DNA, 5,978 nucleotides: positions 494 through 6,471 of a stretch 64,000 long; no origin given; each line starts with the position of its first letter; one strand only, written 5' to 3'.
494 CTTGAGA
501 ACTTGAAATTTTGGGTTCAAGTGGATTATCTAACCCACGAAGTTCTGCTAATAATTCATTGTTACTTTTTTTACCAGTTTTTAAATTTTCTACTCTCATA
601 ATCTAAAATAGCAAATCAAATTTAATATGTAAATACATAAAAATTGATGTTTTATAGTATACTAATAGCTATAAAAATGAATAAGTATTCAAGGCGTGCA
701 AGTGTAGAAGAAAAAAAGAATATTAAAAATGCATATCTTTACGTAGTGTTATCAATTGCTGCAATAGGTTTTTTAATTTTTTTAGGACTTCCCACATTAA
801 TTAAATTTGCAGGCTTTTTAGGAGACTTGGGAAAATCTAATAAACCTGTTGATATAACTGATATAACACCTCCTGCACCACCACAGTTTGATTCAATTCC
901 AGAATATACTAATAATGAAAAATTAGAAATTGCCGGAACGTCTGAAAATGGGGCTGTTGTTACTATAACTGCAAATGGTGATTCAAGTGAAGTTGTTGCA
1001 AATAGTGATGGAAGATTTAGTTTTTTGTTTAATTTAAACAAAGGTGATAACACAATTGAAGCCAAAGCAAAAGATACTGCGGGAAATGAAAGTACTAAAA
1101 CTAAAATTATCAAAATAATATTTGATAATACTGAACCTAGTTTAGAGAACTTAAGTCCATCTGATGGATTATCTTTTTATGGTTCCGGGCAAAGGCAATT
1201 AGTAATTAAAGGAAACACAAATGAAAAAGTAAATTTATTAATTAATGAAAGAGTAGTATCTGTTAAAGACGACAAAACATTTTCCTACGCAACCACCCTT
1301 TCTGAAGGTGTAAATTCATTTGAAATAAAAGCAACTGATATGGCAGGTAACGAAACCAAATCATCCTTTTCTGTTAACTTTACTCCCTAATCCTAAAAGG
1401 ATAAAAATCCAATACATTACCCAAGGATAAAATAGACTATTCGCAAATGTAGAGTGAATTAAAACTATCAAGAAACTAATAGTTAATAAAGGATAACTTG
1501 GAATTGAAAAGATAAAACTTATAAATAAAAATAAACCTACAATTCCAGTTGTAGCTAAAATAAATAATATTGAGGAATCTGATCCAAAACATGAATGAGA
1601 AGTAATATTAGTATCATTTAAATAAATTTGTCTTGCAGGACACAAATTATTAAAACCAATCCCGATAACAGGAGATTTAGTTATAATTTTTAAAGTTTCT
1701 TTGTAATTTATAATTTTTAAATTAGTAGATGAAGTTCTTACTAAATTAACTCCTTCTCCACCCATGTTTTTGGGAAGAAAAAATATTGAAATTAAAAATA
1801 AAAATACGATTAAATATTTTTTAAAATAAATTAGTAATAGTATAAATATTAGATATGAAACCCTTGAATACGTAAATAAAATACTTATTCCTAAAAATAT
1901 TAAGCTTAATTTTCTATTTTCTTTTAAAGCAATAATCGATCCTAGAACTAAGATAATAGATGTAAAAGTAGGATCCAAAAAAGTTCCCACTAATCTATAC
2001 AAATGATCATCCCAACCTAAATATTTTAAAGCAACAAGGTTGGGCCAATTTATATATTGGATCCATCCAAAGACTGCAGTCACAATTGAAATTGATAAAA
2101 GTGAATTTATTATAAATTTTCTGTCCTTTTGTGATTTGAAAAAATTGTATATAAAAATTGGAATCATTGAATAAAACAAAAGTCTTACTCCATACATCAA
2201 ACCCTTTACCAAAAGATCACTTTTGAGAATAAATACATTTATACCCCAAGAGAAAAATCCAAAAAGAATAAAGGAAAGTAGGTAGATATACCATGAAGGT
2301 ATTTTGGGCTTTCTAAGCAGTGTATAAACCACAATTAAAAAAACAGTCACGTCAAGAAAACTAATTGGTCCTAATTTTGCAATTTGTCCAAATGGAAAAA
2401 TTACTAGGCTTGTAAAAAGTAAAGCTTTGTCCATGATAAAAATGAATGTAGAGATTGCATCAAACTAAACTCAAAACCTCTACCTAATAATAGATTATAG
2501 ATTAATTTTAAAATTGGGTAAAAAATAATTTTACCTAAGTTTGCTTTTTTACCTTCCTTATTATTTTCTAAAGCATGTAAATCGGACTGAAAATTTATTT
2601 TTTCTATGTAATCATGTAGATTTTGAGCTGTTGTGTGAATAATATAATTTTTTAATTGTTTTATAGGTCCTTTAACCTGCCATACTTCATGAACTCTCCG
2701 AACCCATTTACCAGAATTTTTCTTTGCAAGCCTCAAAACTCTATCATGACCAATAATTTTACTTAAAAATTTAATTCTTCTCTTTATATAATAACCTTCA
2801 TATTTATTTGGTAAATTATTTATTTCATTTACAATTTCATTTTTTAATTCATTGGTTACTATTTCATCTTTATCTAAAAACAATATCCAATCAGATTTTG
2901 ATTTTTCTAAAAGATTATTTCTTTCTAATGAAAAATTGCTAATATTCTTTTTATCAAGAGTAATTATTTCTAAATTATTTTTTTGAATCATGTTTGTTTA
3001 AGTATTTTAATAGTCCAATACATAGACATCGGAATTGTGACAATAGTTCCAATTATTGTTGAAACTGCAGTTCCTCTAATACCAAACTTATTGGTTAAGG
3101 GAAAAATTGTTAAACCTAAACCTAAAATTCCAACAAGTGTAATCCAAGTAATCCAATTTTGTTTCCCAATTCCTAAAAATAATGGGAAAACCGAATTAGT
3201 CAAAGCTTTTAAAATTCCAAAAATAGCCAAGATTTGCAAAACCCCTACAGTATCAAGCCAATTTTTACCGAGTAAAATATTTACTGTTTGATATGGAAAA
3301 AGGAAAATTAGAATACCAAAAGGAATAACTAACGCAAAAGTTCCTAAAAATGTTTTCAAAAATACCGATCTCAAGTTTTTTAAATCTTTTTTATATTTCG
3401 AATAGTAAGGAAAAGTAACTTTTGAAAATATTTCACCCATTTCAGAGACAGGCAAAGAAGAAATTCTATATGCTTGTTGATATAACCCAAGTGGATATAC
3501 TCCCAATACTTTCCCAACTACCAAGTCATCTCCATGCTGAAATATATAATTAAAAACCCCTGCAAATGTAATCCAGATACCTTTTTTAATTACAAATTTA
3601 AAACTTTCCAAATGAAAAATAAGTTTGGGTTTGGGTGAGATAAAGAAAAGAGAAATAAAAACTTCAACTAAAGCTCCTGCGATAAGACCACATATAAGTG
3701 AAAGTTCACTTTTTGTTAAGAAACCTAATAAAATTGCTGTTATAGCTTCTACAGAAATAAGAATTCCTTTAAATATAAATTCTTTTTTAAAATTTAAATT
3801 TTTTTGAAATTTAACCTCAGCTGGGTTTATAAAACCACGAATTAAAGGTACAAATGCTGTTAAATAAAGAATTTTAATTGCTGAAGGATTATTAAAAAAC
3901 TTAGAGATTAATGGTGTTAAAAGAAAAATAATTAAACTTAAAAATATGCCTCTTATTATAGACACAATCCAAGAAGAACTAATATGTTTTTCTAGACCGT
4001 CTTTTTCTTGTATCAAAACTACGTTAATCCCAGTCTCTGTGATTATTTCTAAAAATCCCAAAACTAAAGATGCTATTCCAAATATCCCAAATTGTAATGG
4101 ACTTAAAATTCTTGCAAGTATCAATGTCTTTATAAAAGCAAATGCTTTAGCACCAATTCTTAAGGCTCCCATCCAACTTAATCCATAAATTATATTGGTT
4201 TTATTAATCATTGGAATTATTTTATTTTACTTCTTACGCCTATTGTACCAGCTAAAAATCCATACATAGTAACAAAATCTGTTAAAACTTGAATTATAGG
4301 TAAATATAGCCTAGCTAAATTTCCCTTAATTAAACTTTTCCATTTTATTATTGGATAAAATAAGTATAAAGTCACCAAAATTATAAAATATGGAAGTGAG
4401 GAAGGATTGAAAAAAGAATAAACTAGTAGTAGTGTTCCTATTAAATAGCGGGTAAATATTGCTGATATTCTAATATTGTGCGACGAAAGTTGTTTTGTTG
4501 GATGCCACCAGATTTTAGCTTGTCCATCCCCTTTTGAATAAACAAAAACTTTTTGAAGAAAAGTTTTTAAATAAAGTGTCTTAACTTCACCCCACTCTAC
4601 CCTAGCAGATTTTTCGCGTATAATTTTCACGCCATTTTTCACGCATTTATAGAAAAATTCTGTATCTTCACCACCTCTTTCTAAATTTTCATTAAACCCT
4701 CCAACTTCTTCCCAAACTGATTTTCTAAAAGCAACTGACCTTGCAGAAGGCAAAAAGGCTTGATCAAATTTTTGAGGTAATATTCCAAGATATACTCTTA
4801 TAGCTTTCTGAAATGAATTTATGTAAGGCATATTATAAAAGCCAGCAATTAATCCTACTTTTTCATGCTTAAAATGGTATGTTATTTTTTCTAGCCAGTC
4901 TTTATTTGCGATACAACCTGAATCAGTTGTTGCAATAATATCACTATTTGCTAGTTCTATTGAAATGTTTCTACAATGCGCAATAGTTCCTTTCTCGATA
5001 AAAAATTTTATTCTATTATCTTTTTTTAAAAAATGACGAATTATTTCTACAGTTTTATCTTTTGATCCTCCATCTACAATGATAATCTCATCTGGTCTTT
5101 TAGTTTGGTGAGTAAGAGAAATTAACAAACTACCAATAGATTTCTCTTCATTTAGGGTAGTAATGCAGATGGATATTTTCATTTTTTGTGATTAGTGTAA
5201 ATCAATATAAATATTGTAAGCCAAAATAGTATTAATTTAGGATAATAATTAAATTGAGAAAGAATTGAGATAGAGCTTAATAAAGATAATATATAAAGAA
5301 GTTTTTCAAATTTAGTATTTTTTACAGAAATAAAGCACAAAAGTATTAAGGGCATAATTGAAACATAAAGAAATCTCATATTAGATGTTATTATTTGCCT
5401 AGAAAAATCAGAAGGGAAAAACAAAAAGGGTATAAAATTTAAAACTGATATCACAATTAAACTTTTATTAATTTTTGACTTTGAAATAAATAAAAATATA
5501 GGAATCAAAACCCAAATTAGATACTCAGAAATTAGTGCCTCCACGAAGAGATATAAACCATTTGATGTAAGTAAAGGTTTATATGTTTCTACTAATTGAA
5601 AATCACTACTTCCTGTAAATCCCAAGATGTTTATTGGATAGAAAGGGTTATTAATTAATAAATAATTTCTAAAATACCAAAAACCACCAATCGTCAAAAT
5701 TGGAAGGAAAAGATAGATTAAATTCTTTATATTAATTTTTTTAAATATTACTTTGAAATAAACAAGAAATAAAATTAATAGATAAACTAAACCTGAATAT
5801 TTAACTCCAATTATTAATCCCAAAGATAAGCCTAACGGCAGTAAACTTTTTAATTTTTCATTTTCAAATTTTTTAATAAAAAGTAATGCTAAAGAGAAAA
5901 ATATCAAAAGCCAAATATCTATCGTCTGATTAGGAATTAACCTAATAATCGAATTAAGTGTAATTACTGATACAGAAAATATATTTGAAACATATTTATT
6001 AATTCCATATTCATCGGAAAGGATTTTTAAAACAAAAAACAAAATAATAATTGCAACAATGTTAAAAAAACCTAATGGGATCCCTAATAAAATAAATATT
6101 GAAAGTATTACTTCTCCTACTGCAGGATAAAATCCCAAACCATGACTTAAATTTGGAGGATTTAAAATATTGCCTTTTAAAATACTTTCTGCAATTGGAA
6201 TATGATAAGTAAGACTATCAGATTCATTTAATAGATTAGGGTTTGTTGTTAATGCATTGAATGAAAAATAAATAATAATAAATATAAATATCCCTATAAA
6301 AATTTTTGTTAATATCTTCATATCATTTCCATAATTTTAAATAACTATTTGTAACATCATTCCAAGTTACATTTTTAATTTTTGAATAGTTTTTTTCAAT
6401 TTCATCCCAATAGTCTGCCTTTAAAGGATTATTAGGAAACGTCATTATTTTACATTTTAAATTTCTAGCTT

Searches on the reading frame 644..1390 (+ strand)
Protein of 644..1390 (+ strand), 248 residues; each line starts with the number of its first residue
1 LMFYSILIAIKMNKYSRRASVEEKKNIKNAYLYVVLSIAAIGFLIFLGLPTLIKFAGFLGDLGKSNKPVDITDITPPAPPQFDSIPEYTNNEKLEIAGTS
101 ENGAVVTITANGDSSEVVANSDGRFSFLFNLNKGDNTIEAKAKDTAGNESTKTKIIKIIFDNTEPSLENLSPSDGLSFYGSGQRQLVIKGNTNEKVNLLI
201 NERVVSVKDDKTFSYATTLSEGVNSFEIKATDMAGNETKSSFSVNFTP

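Call 15: search_protein_families(library=pfam, proteins=[window:644-1390:+], max_evalue=0.01)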
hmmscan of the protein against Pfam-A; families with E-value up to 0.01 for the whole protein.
window:644-1390:+ (248 aa): 9 families
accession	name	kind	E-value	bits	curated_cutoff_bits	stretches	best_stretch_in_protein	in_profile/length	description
PF09136.16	Glucodextran_B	-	3.4e-20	72.2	27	2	88-157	13-80/83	Glucodextranase, domain B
PF19077.6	Big_13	-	3.6e-14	53.5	27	2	87-161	22-101/102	Bacterial Ig-like domain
PF17936.7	Big_6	-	6.7e-10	39.5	27.6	1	90-155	11-79/83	Bacterial Ig domain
PF07495.19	Y_Y_Y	-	3e-07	30.7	26.6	1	117-159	21-63/65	Y_Y_Y domain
PF12733.13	Cadherin-like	-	4.5e-05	24.2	24.2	0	94-152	29-80/89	Cadherin-like beta sandwich domain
PF13750.12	Big_3_3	-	0.00018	21.7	27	0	130-168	11-49/157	Bacterial Ig-like domain (group 3)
PF17963.7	Big_9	-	0.00079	20.7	23.6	0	90-153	15-85/89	Bacterial Ig domain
PF13620.12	CarboxypepD_reg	-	0.0026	18.5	32.3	1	102-149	15-63/82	Carboxypeptidase regulatory-like domain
PF16370.11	MetallophosC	-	0.0076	16.8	29.7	0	206-237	136-167/168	C terminal of Calcineurin-like phosphoesterase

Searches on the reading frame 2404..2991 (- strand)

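Call 15: search_protein_families(library=pfam, proteins=[window:2404-2991:-], max_evalue=0.01)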
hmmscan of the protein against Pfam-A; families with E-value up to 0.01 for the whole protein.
window:2404-2991:- (195 aa): 1 family
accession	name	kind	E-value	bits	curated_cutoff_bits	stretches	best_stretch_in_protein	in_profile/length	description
PF00535.33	Glycos_transf_2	-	0.00022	21.7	23.3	1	19-63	65-109/168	Glycosyl transferase family 2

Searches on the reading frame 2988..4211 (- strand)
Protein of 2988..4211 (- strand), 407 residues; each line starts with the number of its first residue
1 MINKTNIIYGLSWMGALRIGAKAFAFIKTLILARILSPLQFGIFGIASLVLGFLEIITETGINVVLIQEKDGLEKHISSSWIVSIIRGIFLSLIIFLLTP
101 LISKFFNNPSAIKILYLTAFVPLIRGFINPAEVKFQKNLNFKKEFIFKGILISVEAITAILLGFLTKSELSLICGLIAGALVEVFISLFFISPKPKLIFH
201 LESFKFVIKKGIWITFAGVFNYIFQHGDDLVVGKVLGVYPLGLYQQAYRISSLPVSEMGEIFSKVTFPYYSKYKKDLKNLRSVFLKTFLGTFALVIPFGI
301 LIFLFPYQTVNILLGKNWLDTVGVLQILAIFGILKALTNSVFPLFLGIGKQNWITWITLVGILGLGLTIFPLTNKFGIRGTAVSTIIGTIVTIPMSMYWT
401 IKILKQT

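Call 15: search_protein_families(library=pfam, proteins=[window:2988-4211:-], max_evalue=0.01)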
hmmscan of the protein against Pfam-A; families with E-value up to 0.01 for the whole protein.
window:2988-4211:- (407 aa): 2 families
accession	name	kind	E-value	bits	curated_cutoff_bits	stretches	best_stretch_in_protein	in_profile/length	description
PF13440.11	Polysacc_synt_3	-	7.1e-68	229.4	23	1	31-322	1-292/293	Polysaccharide biosynthesis protein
PF01943.22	Polysacc_synt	-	7.5e-29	101.4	28.2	1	11-273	5-273/274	Polysaccharide biosynthesis protein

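Call 43: search_protein_families(library=ncbifam, proteins=[window:2988-4211:-], max_evalue=0.01)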
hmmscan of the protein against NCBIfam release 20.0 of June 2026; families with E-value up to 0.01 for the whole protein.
window:2988-4211:- (407 aa): 3 families
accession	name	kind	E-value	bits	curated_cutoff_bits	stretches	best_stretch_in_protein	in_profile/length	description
NF007773.0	PRK10459.1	equivalog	1.3e-46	159.6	273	1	5-403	5-405/492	MOP flippase family protein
NF047674.1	TeichurnBiosyTuaB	equivalog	3.9e-39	135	580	1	4-362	5-366/469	teichuronic acid biosynthesis protein TuaB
NF058658.1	Oglyco_Wzx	exception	2.9e-21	76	720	1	9-394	12-396/478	O-glycosylation flippase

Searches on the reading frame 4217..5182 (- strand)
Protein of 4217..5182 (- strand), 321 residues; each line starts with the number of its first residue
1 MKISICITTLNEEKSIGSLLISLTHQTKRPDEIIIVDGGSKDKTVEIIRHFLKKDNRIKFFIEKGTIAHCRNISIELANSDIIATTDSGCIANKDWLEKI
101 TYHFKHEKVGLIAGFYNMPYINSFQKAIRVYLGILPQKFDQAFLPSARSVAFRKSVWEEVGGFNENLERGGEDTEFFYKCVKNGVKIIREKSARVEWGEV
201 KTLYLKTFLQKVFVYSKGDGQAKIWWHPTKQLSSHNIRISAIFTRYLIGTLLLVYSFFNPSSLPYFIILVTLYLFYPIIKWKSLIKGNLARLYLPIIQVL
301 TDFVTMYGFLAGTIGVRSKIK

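Call 15: search_protein_families(library=pfam, proteins=[window:4217-5182:-], max_evalue=0.01)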
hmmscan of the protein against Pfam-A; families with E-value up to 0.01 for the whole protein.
window:4217-5182:- (321 aa): 6 families
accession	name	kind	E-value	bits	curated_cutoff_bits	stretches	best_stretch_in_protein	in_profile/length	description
PF00535.33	Glycos_transf_2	-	1.6e-21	77.4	23.3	1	4-117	1-116/168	Glycosyl transferase family 2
PF10111.15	Glyco_tranf_2_2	-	2.5e-12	47.3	27.3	1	5-101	4-103/276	Glycosyltransferase like family 2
PF13641.12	Glyco_tranf_2_3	-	3.7e-08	34.1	27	1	3-195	3-209/230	Glycosyltransferase like family 2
PF13506.12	Glyco_transf_21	-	3.6e-06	27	21.7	1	76-216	27-173/174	Glycosyl transferase family 21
PF13632.12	Glyco_trans_2_3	-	7.7e-06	26.3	27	1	91-276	10-196/198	Glycosyl transferase family group 2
PF02709.20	Glyco_transf_7C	-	3.4e-05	23.8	23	1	150-196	24-68/78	N-terminal domain of galactosyltransferase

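Call 43: search_protein_families(library=ncbifam, proteins=[window:4217-5182:-], max_evalue=0.01)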
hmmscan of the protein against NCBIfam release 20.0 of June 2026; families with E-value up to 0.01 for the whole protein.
window:4217-5182:- (321 aa): 21 families
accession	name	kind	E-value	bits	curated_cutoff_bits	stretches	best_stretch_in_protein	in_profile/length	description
TIGR03965.1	mycofact_glyco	equivalog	1.1e-19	70.7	280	2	3-114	76-189/467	mycofactocin biosynthesis glycosyltransferase MftF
NF038302.1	EPS_HpsE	equivalog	4.9e-16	58.6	300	1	2-187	2-212/307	hormogonium polysaccharide biosynthesis glycosyltransferase HpsE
NF041875.1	EPS_EpsD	equivalog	1.2e-15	57.7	370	1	3-249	1-258/325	exopolysaccharide biosynthesis glycosyltransferase EpsD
TIGR04283.1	glyco_like_mftF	equivalog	1.1e-12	48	182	1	3-184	1-173/221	TIGR04283 family arsenosugar biosynthesis glycosyltransferase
NF047683.1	TeichurnBiosyTuaG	equivalog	2.9e-12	46.8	400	1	2-109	7-116/252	teichuronic acid biosynthesis protein TuaG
TIGR03937.1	PgaC_IcaA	equivalog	2.9e-11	43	422.3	1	2-114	46-161/407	poly-beta-1,6-N-acetyl-D-glucosamine synthase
NF041394.1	GtaseAglG_Halo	equivalog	4.8e-11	42.5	440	1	2-108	2-111/304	glucosyl-dolichyl phosphate glucuronosyltransferase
NF007482.0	PRK10073.1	equivalog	3.9e-10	39.3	423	1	2-88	7-94/334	glycosyltransferase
NF045692.1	OglycostaseCruG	equivalog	4.5e-09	35.7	600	1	2-62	42-102/386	2'-O-glycosyltransferase CruG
NF047588.1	GlcsyltransPgfSStrep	equivalog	9e-08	31.7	500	1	1-61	1-65/308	glycosyltransferase PgfS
NF053739.1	GlytfEpsEBac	equivalog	3.6e-07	29.4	450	1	2-134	2-137/265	glycosyltransferase EpsE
NF050050.1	ProtGlycPglI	equivalog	4.6e-07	29.5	500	1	2-64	3-65/306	GalNAc(5)-diNAcBac-PP-undecaprenol beta-1,3-glucosyltransferase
NF038299.1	EPS_HpsN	equivalog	2e-06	27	425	1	2-114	2-117/317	hormogonium polysaccharide biosynthesis glycosyltransferase HpsN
NF010496.0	PRK13915.1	equivalog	2.3e-06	26.9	262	1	2-49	32-82/307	glucosyl-3-phosphoglycerate synthase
TIGR04195.1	S_glycosyl_SunS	equivalog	3.6e-06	26.1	350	1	3-101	59-155/421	SunS family peptide S-glycosyltransferase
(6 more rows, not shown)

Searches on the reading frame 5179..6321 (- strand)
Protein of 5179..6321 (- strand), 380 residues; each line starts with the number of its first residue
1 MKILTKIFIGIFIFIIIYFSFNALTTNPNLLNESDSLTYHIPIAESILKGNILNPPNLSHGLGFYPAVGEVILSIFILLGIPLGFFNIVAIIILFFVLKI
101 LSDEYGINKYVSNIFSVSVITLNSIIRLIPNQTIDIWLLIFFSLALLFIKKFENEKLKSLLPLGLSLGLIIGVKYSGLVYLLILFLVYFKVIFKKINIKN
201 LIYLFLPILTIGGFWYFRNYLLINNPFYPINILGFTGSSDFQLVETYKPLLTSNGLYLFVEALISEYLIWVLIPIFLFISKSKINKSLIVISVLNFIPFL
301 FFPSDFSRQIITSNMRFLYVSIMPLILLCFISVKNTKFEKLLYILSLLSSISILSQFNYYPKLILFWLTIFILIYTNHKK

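Call 15: search_protein_families(library=pfam, proteins=[window:5179-6321:-], max_evalue=0.01)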
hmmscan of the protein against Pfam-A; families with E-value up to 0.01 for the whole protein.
window:5179-6321:- (380 aa): 1 family
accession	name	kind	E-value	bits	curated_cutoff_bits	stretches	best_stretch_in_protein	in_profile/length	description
PF02366.24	PMT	-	0.00024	21.2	22.7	1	85-221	87-224/245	Dolichyl-phosphate-mannose-protein mannosyltransferase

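Call 27: search_protein_families(library=pfam, proteins=[window:5179-6321:-], max_evalue=1)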
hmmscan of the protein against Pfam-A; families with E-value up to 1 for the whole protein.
window:5179-6321:- (380 aa): 1 family
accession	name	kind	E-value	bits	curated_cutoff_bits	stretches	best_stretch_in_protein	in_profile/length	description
PF02366.24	PMT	-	0.00024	21.2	22.7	1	85-221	87-224/245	Dolichyl-phosphate-mannose-protein mannosyltransferase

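Call 43: search_protein_families(library=ncbifam, proteins=[window:5179-6321:-], max_evalue=0.01)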
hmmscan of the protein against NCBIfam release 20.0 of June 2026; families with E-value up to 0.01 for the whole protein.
window:5179-6321:- (380 aa): 1 family
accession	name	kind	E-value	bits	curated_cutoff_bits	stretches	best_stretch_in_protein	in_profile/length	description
NF047440.1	LA3751_2_3_fam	subfamily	0.00011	21.2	200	1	65-357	85-383/460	LA_3751/LA_3752 family putative glycosyltransferase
